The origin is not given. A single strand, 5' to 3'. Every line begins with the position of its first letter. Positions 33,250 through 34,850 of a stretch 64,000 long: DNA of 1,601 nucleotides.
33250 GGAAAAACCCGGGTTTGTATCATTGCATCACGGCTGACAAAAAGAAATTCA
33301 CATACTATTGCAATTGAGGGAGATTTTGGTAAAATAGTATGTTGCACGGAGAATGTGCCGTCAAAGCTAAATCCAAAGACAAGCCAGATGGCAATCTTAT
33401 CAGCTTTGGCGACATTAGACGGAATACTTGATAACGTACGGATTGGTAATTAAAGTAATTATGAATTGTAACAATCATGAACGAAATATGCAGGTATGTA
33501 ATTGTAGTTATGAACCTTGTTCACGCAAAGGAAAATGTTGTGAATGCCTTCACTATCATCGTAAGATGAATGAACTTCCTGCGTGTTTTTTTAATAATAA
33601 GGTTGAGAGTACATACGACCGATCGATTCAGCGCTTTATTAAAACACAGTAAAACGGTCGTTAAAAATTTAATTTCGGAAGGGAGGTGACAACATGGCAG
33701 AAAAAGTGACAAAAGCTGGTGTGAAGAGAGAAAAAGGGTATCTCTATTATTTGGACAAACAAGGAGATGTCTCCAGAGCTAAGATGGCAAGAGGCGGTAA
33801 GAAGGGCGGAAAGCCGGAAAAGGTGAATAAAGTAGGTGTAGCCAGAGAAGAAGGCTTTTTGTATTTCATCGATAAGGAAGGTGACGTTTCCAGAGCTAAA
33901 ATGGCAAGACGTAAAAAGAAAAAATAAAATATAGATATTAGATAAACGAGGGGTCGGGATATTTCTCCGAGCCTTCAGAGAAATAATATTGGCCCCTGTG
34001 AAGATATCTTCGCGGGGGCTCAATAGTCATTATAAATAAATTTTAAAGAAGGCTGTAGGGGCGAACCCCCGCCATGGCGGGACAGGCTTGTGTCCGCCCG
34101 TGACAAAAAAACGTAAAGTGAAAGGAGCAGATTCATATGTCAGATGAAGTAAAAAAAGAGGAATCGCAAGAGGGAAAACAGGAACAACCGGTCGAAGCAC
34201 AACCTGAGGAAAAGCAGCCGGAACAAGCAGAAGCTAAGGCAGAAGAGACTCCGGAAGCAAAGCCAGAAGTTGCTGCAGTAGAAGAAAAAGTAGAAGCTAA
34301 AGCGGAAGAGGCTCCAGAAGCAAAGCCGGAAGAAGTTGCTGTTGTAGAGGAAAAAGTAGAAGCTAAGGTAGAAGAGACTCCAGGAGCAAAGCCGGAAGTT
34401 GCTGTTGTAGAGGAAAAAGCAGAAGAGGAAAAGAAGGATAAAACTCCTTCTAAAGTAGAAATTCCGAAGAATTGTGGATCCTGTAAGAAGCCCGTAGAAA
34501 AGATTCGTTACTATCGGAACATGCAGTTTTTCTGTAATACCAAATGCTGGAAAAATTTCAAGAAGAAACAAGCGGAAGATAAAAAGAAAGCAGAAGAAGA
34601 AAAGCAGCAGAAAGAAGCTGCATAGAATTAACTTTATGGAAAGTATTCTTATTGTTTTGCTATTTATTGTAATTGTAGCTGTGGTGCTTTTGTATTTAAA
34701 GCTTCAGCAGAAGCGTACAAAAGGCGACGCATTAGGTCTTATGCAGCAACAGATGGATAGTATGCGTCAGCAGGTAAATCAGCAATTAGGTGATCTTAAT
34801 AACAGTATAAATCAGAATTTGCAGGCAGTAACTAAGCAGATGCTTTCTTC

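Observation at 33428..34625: Block of three unusual small genes: Cys-rich peptide, tandem-duplicated basic protein, acidic repeat protein with a YHS/TRASH-like zinc ribbon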

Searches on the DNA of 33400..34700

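Call 57: search_rna_families(source=window, start=33400, end=34700, threshold=evalue, max_evalue=1)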
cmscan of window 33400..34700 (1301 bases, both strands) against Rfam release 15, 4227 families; matches with E-value up to 1: 0.
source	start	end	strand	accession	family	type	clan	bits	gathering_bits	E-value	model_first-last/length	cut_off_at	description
